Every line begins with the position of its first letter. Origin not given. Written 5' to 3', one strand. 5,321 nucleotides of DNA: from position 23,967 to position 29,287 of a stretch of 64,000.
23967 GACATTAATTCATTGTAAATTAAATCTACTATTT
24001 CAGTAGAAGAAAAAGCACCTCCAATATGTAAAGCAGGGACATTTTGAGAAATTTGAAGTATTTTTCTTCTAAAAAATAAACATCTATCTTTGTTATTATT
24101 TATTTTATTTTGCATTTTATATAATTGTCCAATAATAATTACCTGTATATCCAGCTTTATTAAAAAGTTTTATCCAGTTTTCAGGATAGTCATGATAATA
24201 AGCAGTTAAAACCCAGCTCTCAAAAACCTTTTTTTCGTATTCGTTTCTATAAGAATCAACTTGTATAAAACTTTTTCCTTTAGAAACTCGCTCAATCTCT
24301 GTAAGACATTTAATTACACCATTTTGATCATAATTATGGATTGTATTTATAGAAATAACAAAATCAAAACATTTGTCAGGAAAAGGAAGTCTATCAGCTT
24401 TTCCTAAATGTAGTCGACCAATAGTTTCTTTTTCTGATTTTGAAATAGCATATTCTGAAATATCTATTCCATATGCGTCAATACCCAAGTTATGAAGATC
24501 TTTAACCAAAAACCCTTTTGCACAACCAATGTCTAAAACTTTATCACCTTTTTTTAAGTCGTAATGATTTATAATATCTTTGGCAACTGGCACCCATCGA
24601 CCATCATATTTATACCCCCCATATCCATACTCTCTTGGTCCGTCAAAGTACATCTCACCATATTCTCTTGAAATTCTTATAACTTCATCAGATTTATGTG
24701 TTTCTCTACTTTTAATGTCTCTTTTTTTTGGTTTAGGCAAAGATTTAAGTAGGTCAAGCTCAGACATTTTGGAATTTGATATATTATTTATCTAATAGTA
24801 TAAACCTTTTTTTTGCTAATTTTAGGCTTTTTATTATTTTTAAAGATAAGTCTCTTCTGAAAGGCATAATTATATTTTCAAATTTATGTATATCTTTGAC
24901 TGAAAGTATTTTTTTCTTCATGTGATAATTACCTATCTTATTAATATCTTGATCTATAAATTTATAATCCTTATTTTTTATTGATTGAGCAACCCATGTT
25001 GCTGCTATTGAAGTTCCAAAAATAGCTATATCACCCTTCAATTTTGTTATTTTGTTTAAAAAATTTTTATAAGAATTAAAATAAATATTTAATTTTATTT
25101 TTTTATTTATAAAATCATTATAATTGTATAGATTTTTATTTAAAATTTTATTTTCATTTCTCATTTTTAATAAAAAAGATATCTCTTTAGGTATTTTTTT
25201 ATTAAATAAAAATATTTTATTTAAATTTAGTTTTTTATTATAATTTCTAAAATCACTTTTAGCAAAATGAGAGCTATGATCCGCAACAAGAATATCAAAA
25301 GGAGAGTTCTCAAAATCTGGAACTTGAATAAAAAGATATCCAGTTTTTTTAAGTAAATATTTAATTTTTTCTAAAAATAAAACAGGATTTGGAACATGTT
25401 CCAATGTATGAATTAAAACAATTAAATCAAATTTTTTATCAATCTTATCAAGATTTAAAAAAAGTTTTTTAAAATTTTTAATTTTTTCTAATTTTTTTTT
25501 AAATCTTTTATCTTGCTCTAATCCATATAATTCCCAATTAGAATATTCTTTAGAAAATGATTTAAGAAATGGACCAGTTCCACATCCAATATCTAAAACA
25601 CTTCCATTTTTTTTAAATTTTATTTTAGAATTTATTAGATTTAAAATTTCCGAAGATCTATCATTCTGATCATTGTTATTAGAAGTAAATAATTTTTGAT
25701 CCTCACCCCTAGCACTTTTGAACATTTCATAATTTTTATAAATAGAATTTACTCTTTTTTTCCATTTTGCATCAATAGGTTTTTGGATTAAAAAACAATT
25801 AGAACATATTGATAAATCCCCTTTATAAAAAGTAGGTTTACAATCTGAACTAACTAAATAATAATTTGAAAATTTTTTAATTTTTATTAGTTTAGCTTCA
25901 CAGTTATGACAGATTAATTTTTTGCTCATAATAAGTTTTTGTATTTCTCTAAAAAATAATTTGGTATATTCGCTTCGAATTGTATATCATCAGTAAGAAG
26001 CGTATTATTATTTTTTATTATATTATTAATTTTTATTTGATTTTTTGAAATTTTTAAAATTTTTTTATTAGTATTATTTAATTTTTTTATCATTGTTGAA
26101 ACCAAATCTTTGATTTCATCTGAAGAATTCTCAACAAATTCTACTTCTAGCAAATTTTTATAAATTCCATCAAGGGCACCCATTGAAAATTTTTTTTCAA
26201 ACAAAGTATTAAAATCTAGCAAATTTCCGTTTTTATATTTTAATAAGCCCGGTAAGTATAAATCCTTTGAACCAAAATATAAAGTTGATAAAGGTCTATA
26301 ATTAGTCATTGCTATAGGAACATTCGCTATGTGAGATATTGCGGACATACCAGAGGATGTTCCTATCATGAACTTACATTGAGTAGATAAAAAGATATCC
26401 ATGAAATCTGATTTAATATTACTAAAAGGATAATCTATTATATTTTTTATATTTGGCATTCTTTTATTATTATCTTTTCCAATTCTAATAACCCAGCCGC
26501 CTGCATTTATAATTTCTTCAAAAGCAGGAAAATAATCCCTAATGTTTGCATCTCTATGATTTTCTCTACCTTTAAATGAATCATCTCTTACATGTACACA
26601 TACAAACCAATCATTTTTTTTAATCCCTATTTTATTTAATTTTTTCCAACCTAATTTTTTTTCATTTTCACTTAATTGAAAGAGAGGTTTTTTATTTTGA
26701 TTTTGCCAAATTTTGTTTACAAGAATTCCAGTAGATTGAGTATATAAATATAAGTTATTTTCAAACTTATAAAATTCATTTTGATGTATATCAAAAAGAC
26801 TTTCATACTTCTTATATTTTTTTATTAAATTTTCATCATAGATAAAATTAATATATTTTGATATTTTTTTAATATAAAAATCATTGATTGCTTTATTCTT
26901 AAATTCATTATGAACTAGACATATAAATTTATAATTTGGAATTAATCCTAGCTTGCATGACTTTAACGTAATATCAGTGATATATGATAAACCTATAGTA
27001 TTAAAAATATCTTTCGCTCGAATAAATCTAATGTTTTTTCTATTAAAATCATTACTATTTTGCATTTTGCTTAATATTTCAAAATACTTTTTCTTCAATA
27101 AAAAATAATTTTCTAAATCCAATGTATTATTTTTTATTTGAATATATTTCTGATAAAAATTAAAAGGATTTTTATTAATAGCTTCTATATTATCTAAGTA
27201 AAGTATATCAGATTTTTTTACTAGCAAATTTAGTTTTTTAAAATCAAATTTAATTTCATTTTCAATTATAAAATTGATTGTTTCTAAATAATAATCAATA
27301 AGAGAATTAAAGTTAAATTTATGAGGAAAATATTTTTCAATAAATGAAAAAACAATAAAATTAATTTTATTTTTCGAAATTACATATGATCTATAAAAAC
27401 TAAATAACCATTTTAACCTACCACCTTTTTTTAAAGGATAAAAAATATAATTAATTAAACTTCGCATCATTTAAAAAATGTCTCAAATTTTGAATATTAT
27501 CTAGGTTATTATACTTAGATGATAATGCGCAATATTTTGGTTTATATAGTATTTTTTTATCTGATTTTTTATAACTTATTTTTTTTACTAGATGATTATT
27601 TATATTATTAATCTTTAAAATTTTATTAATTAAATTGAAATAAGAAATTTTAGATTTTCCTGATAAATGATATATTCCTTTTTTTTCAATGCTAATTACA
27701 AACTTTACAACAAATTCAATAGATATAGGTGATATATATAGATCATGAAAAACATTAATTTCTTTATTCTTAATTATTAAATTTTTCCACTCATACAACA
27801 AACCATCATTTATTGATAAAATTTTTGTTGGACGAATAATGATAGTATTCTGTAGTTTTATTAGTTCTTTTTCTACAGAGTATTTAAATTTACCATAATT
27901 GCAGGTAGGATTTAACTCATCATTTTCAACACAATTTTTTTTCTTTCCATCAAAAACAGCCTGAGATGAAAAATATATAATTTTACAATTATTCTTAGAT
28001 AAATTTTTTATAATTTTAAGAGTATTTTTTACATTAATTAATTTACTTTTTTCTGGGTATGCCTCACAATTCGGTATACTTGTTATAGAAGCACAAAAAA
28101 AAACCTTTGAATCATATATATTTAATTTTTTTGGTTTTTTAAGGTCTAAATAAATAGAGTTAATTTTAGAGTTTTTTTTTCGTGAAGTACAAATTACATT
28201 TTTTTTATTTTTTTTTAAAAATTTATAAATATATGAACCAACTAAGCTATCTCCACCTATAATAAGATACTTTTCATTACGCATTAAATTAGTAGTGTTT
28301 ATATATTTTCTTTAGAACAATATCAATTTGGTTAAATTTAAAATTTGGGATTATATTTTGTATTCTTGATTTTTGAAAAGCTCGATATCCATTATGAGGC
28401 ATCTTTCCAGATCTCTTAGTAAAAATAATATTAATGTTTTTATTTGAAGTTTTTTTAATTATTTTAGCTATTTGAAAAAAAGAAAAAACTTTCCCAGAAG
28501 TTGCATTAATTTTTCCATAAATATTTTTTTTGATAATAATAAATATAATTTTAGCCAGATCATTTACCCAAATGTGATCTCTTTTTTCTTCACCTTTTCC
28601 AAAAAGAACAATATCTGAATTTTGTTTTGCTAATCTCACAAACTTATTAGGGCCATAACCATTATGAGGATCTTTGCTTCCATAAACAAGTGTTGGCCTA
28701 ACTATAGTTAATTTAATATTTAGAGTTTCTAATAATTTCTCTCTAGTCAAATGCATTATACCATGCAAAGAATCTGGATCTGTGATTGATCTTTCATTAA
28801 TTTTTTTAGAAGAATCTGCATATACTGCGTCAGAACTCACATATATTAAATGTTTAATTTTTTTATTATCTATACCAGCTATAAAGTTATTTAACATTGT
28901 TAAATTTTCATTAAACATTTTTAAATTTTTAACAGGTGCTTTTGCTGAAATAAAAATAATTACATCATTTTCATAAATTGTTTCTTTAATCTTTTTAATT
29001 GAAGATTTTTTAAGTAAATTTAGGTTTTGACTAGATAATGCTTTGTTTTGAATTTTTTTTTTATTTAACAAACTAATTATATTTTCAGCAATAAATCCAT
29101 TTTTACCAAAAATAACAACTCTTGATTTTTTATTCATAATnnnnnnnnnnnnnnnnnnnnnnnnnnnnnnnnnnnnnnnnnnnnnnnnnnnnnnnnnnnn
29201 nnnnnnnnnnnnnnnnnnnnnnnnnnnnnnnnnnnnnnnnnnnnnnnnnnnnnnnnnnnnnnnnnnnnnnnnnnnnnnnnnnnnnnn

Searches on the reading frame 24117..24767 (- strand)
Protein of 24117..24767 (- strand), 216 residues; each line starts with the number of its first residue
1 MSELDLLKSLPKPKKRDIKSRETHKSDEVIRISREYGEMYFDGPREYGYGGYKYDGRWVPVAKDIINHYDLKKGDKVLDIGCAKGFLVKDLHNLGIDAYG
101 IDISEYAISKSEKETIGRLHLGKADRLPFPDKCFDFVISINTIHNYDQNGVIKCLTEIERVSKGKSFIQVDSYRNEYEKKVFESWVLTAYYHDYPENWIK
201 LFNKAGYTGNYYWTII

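Call 65: search_protein_families(library=pfam, proteins=[window:24117-24767:-], max_evalue=0.00001)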
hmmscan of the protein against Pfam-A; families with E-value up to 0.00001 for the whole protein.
window:24117-24767:- (216 aa): 6 families
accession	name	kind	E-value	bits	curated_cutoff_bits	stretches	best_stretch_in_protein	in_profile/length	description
PF08241.18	Methyltransf_11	-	6.7e-16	59.1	21.2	1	78-163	1-88/95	Methyltransferase domain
PF13847.12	Methyltransf_31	-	5.7e-15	55.7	27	1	72-178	2-117/145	Methyltransferase domain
PF13649.12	Methyltransf_25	-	1.3e-13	51.9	27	1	77-163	1-94/97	Methyltransferase domain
PF07021.18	MetW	-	8.5e-09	35.8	21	1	71-163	11-103/193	Methionine biosynthesis protein MetW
PF13489.12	Methyltransf_23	-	1.1e-07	32.2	27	1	71-201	20-144/164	Methyltransferase domain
PF08242.18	Methyltransf_12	-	8.4e-07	30.1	30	1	78-146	1-78/98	Methyltransferase domain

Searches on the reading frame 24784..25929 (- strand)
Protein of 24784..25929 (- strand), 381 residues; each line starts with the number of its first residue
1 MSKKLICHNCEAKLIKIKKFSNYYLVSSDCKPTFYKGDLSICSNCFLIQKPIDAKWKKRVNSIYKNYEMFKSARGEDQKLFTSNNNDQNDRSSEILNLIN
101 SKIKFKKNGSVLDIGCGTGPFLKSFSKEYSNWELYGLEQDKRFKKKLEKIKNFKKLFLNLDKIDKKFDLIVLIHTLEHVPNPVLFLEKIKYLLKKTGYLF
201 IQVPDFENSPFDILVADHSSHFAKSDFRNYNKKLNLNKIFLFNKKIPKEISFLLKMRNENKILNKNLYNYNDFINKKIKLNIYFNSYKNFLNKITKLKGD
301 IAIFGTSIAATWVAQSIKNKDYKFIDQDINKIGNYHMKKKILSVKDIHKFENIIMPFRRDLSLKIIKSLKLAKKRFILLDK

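Call 65: search_protein_families(library=pfam, proteins=[window:24784-25929:-], max_evalue=0.00001)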
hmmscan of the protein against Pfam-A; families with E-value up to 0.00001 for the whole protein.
window:24784-25929:- (381 aa): 6 families
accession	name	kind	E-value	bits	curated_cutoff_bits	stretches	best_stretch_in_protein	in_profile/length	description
PF13489.12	Methyltransf_23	-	8.9e-20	71.5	27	1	105-237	20-160/164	Methyltransferase domain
PF13847.12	Methyltransf_31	-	1.9e-13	50.7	27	1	106-207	2-114/145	Methyltransferase domain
PF08242.18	Methyltransf_12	-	2.9e-13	50.8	30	1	112-199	1-98/98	Methyltransferase domain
PF08241.18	Methyltransf_11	-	8.1e-13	49.3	21.2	1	112-201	1-95/95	Methyltransferase domain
PF13649.12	Methyltransf_25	-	6.3e-10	40.1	27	1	111-197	1-97/97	Methyltransferase domain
PF02353.26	CMAS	-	4.7e-07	29.8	27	1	93-202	48-165/273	Mycolic acid cyclopropane synthetase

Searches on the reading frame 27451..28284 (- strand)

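Call 65: search_protein_families(library=pfam, proteins=[window:27451-28284:-], max_evalue=0.00001)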
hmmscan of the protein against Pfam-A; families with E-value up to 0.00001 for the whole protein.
window:27451-28284:- (277 aa): 2 families
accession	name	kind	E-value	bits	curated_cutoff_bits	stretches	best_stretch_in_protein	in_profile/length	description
PF04321.23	RmlD_sub_bind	-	1.6e-27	96.7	27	1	6-271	3-275/287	RmlD substrate binding domain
PF01370.27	Epimerase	-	2e-12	47.5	20.9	1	7-145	2-157/240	NAD dependent epimerase/dehydratase family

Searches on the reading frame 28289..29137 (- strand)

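Call 65: search_protein_families(library=pfam, proteins=[window:28289-29137:-], max_evalue=0.00001)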
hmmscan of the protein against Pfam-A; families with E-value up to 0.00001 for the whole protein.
window:28289-29137:- (282 aa): 2 families
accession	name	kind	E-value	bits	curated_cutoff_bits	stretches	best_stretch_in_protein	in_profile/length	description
PF01370.27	Epimerase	-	2.1e-20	73.6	20.9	1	7-204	1-227/240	NAD dependent epimerase/dehydratase family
PF04321.23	RmlD_sub_bind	-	6.4e-15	55.4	27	1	6-235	2-235/287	RmlD substrate binding domain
